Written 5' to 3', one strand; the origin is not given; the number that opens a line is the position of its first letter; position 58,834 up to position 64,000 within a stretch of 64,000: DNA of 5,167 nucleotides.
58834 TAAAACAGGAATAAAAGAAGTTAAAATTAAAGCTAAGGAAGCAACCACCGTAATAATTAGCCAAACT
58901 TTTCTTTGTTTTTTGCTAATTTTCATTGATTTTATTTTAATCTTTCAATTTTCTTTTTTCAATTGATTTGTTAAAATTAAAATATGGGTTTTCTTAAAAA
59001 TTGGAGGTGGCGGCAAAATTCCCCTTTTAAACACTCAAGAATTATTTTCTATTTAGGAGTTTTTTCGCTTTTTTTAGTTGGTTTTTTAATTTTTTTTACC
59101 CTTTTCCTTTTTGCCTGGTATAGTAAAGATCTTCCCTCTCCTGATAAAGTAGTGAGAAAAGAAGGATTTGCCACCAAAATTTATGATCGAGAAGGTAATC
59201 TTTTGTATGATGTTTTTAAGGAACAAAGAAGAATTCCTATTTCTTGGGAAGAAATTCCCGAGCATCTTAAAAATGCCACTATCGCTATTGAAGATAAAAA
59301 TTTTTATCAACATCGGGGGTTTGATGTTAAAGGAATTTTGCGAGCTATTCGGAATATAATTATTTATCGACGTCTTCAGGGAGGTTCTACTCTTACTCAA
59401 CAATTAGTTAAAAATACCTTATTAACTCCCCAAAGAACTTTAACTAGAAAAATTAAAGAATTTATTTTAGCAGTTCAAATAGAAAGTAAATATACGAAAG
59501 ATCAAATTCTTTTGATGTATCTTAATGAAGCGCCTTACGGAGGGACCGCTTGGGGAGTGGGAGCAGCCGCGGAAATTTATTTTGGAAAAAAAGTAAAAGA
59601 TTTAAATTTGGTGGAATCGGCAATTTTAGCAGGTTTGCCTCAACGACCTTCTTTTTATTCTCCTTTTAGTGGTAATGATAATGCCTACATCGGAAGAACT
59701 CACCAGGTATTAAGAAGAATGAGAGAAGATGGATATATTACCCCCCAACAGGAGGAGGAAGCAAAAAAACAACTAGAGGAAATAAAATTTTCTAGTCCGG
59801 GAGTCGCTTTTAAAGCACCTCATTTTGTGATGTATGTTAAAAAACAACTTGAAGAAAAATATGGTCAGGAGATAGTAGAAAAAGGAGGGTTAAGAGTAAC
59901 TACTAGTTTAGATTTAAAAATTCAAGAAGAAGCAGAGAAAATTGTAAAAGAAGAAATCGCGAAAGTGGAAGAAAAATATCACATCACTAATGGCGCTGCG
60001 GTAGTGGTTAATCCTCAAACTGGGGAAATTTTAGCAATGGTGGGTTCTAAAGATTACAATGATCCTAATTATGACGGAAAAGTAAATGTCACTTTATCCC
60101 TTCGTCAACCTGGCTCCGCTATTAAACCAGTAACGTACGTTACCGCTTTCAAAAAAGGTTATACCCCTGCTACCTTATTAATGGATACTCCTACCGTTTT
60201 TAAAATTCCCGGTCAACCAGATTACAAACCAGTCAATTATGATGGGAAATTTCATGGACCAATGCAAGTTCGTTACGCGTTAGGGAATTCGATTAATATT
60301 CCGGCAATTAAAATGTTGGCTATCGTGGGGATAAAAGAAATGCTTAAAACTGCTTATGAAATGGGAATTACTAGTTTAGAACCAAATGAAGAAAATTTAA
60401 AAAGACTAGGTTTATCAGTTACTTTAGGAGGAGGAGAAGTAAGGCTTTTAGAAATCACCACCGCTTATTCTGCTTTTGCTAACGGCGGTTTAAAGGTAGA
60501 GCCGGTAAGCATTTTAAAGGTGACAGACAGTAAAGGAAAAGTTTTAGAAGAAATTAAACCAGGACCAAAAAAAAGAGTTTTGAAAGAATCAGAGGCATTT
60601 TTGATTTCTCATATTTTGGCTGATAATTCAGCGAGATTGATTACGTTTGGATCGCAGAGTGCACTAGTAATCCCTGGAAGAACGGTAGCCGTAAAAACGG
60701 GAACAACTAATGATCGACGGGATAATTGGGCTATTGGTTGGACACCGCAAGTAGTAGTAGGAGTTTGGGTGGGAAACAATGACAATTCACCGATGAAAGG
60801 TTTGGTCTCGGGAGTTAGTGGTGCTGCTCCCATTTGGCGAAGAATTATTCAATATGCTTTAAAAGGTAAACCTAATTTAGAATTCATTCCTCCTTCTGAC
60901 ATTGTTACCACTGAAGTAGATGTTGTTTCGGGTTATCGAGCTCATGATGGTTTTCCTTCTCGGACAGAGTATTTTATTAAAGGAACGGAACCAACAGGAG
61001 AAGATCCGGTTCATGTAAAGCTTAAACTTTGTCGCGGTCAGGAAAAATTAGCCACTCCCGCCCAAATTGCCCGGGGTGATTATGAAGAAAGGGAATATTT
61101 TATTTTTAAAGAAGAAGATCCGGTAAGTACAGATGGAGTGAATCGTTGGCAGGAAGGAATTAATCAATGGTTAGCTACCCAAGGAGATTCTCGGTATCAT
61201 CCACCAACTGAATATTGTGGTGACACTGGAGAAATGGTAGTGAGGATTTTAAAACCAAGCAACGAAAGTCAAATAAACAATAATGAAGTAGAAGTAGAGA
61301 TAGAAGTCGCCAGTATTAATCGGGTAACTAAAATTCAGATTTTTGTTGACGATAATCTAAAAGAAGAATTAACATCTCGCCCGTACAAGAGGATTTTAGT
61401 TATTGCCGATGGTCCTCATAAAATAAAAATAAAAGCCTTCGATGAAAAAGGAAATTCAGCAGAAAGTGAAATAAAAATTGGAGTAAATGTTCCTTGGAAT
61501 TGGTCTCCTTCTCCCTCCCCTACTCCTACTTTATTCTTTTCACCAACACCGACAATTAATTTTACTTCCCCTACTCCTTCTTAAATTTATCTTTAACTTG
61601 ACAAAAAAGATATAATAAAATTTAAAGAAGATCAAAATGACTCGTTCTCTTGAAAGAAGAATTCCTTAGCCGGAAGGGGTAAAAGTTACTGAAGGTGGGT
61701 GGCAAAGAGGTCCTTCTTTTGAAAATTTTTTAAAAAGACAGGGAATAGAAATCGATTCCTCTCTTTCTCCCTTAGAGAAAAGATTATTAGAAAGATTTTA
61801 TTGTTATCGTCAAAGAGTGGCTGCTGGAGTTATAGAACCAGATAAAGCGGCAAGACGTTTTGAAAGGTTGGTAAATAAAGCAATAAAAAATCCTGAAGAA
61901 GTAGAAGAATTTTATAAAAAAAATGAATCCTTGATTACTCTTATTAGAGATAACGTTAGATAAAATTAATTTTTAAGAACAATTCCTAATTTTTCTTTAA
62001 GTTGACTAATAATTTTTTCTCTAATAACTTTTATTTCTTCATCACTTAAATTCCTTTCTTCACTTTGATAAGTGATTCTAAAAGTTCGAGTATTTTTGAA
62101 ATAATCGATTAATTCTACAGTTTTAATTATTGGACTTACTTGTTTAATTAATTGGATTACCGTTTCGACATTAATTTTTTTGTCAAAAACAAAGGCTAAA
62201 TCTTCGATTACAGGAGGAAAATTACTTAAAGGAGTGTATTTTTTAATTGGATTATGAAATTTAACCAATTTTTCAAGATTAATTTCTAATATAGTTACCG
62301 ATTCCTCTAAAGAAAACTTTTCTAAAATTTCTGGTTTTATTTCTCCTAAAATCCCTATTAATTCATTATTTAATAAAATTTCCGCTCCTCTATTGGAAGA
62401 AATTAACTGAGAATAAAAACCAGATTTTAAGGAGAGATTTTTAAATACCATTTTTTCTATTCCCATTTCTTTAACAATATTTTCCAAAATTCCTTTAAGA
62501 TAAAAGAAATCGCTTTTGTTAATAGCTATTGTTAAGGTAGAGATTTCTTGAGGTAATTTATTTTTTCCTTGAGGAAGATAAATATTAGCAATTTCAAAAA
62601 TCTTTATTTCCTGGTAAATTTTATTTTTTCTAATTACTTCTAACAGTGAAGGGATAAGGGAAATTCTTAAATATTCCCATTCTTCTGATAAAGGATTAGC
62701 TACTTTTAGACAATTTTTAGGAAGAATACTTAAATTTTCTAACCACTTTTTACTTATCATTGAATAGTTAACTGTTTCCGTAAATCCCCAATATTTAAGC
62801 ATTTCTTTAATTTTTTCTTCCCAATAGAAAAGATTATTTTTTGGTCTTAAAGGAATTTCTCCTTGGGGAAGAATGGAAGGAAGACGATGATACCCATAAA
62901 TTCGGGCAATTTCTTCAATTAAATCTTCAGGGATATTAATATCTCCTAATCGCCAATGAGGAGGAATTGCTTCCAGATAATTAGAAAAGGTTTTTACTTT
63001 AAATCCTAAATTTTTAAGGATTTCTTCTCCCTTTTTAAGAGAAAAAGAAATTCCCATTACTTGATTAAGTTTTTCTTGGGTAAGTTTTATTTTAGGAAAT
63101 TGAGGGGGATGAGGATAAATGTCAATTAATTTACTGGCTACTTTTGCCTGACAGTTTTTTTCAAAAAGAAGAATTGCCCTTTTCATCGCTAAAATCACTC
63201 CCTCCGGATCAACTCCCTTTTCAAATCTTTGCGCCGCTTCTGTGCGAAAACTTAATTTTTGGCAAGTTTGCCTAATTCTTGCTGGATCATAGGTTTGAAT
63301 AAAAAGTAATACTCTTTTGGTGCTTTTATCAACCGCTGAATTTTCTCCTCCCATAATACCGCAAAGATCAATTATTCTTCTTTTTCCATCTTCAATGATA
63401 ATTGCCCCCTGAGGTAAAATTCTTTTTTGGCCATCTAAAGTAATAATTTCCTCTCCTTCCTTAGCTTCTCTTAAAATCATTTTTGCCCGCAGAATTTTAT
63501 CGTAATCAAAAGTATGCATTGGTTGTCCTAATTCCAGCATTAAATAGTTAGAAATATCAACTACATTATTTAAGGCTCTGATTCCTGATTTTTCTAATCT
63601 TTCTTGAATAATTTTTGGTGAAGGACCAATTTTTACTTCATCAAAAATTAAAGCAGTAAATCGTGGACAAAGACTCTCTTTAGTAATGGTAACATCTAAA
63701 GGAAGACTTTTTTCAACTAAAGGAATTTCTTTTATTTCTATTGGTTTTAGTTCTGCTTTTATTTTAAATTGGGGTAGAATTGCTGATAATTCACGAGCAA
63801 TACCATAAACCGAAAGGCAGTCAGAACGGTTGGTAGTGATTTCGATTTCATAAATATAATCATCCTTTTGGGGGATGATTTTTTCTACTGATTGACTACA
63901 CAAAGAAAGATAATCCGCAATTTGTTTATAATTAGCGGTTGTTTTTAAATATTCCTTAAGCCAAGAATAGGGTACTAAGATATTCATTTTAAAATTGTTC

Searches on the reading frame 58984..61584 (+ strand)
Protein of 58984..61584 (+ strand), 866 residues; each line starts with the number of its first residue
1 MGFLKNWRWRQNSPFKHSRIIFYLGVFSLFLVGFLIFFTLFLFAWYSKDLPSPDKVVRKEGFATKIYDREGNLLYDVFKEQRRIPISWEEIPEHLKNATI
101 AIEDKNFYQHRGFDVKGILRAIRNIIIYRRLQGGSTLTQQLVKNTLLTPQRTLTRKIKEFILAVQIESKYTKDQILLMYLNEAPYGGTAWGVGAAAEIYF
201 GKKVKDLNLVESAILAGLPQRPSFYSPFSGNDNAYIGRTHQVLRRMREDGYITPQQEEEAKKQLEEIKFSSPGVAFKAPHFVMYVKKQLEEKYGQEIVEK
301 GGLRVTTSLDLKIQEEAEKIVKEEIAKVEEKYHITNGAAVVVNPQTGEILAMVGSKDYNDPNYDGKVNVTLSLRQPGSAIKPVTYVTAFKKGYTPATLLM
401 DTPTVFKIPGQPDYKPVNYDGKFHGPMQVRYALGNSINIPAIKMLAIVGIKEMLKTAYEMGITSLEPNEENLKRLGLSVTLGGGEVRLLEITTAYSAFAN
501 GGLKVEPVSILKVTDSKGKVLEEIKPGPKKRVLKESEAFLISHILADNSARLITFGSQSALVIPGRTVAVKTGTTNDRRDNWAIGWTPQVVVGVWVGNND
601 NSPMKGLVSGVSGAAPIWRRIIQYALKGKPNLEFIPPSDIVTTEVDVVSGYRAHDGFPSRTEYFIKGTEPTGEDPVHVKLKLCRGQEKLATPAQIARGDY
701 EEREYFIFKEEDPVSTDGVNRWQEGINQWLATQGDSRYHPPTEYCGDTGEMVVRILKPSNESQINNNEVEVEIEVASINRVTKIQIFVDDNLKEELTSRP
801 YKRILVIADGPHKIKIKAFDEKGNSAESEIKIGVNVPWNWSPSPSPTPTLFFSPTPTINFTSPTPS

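Call 15: search_protein_families(library=pfam, proteins=[window:58984-61584:+], max_evalue=0.001)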
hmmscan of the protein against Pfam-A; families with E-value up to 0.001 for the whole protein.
window:58984-61584:+ (866 aa): 3 families
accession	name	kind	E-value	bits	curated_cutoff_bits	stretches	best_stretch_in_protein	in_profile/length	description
PF00912.28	Transgly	-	3.5e-61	206.2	27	1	73-246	4-177/178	Transglycosylase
PF00905.27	Transpeptidase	-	5e-27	95.3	22.1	1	337-619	1-295/299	Penicillin binding protein transpeptidase domain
PF17957.7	Big_7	-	1.2e-05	26.2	24.1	1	752-815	2-69/70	Bacterial Ig domain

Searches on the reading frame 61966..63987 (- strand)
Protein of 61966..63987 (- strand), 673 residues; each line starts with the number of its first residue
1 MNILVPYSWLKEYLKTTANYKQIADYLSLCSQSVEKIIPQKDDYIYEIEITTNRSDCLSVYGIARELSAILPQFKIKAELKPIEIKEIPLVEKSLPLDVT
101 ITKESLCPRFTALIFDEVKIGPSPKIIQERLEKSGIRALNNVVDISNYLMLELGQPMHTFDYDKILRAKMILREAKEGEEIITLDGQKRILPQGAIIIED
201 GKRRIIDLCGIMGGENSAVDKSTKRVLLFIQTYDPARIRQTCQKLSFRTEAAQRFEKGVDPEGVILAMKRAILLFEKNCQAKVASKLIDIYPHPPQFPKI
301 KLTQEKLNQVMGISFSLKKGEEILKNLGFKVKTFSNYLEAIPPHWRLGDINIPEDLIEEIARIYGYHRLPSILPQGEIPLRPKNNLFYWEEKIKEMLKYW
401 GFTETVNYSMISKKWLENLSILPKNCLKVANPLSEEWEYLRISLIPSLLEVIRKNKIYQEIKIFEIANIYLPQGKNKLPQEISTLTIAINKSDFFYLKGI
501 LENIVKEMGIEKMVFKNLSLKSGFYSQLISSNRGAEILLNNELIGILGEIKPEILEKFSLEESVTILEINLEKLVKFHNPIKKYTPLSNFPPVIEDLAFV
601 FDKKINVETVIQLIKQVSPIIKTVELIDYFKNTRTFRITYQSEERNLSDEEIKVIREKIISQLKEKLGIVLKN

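Call 15: search_protein_families(library=pfam, proteins=[window:61966-63987:-], max_evalue=0.001)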
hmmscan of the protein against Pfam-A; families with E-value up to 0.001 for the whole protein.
window:61966-63987:- (673 aa): 5 families
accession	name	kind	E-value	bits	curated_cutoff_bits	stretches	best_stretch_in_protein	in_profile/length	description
PF03483.22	B3_4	-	8.7e-59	198.4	29.3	1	107-279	2-173/174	B3/4 domain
PF17759.6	tRNA_synthFbeta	-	1.2e-41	143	22.4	1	369-571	1-214/214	Phenylalanyl tRNA synthetase beta chain CLM domain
PF03484.21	B5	-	4.2e-20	72.1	28.6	1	300-366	1-67/67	tRNA synthetase B5 domain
PF03147.19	FDX-ACB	-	1.5e-16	61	31.1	1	588-671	1-93/94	Ferredoxin-fold anticodon binding domain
PF18262.7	PhetRS_B1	-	0.00061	20.4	26.8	0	40-68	50-78/83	Phe-tRNA synthetase beta subunit B1 domain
